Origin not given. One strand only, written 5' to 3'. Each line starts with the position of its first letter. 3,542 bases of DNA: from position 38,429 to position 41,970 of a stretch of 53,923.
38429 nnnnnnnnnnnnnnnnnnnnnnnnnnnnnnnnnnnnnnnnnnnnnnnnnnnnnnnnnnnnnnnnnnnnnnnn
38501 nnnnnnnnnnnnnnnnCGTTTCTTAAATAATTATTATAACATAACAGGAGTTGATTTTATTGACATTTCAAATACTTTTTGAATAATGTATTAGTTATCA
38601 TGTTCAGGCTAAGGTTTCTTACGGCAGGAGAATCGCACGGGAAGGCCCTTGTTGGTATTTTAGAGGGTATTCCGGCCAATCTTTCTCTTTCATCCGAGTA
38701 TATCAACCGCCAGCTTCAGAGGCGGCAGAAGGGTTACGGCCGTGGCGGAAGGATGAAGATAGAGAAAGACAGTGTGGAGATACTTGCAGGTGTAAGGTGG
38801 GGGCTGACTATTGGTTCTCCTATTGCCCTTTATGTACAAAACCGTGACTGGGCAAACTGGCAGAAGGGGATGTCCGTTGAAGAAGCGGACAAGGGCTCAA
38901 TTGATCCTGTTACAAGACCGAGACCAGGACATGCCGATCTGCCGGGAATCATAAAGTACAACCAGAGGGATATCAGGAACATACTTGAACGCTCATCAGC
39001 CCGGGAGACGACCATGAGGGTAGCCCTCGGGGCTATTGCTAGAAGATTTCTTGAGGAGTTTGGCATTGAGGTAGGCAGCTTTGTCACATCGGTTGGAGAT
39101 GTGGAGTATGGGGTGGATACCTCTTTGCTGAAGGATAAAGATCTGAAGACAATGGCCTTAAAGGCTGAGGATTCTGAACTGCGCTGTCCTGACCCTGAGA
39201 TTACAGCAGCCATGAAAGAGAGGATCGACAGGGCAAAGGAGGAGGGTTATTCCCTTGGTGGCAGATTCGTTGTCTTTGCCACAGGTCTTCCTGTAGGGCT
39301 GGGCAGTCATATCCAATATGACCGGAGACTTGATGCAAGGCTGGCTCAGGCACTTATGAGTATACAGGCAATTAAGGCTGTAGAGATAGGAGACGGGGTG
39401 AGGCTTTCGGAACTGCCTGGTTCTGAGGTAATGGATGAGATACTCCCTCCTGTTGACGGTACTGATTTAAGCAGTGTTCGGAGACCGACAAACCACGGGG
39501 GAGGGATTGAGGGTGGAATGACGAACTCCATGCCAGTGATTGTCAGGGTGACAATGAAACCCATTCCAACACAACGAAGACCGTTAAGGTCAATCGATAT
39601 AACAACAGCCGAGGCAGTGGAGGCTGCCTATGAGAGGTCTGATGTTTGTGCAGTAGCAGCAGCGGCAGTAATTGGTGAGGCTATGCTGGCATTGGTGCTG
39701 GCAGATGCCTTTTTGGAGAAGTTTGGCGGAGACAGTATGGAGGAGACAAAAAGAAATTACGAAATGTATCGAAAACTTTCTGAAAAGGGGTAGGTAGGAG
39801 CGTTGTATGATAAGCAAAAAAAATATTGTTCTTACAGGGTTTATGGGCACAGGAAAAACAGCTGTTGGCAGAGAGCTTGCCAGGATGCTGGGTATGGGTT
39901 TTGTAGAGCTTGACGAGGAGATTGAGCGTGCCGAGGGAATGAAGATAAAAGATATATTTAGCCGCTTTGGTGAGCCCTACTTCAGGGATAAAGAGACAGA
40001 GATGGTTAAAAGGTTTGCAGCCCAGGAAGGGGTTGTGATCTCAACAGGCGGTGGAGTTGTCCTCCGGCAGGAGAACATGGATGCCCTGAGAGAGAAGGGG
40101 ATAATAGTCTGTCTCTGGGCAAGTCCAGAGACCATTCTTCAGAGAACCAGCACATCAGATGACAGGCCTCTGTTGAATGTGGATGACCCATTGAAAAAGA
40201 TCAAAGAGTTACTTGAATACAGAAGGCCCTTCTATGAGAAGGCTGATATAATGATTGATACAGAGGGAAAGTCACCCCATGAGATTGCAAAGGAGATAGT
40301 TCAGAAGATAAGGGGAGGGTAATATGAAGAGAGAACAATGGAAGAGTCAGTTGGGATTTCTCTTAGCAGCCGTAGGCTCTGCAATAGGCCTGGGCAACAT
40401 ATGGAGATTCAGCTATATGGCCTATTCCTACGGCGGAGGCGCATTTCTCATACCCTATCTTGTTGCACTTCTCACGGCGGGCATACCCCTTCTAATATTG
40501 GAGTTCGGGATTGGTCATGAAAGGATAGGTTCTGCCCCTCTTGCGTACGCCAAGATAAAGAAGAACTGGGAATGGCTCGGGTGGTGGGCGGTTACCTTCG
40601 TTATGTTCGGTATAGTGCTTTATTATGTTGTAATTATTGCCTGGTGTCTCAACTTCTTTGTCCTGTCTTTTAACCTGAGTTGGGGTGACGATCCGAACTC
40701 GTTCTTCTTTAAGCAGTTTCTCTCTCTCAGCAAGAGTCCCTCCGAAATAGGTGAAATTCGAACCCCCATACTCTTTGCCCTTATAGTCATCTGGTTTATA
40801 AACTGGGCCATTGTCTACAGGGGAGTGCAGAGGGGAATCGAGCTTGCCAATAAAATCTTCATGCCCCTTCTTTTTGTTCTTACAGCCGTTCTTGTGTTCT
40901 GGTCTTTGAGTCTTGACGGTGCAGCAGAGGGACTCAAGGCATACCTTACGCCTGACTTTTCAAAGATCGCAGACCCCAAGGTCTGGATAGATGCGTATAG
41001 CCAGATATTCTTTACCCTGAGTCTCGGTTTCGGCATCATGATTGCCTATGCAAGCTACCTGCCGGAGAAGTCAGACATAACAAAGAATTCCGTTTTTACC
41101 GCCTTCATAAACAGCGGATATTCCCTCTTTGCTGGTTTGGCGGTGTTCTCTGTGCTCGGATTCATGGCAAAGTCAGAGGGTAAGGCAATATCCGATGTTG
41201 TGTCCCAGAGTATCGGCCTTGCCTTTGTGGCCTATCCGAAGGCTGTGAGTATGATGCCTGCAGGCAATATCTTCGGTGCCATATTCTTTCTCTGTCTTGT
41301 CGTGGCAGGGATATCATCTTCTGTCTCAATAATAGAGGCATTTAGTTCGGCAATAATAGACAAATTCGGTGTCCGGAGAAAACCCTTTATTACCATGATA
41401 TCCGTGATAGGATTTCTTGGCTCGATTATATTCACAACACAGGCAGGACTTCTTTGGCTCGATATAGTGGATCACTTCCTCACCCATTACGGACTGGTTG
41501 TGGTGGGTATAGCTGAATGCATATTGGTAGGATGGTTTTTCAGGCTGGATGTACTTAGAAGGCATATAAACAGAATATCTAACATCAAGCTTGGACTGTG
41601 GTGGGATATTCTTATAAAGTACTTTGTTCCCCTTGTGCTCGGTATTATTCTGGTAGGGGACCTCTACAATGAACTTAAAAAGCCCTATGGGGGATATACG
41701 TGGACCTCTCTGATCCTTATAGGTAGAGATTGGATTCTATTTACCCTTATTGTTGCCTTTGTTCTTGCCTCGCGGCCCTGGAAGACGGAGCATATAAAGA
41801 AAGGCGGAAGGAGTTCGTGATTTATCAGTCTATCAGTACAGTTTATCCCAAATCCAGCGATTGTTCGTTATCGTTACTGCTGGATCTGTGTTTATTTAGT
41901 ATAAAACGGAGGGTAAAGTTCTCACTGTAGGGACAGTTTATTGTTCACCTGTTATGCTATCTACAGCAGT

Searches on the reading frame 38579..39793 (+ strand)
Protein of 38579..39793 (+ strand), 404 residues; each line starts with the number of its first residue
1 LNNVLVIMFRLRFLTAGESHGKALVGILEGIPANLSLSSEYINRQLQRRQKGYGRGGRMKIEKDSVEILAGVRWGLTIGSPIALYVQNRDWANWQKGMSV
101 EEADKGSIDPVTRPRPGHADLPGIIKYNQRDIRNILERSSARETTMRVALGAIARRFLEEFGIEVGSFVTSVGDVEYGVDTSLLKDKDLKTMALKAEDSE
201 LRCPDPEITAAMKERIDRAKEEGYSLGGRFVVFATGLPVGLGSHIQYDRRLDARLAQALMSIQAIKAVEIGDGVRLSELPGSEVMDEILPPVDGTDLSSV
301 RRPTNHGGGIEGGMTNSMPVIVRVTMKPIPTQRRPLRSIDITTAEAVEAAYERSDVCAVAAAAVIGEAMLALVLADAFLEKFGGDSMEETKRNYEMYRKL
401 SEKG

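Call 29: search_protein_families(library=pfam, proteins=[window:38579-39793:+], max_evalue=0.0001)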
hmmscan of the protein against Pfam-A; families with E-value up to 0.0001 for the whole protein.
window:38579-39793:+ (404 aa): 1 family
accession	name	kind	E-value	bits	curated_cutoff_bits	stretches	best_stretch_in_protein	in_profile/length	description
PF01264.26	Chorismate_synt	-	1.3e-118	395.9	27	1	11-379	1-327/327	Chorismate synthase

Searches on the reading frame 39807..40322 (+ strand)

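Call 76: search_protein_families(library=pfam, proteins=[window:39807-40322:+], max_evalue=0.0001)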
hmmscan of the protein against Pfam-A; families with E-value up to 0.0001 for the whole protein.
window:39807-40322:+ (171 aa): 3 families
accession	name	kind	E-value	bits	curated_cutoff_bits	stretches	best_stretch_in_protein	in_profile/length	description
PF01202.28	SKI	-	3.2e-51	174.1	22.1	1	13-168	1-158/159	Shikimate kinase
PF13238.12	AAA_18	-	1.8e-08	35.4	29.4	1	7-118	1-112/128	AAA domain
PF13671.12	AAA_33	-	2.9e-05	24.8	27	1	7-113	2-114/143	AAA domain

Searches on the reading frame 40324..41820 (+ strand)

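Call 76: search_protein_families(library=pfam, proteins=[window:40324-41820:+], max_evalue=0.0001)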
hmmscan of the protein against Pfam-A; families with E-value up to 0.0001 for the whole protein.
window:40324-41820:+ (498 aa): 1 family
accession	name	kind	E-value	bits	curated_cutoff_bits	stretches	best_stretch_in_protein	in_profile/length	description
PF00209.24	SNF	-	1.5e-117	393.9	27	2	124-462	155-496/524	Sodium:neurotransmitter symporter family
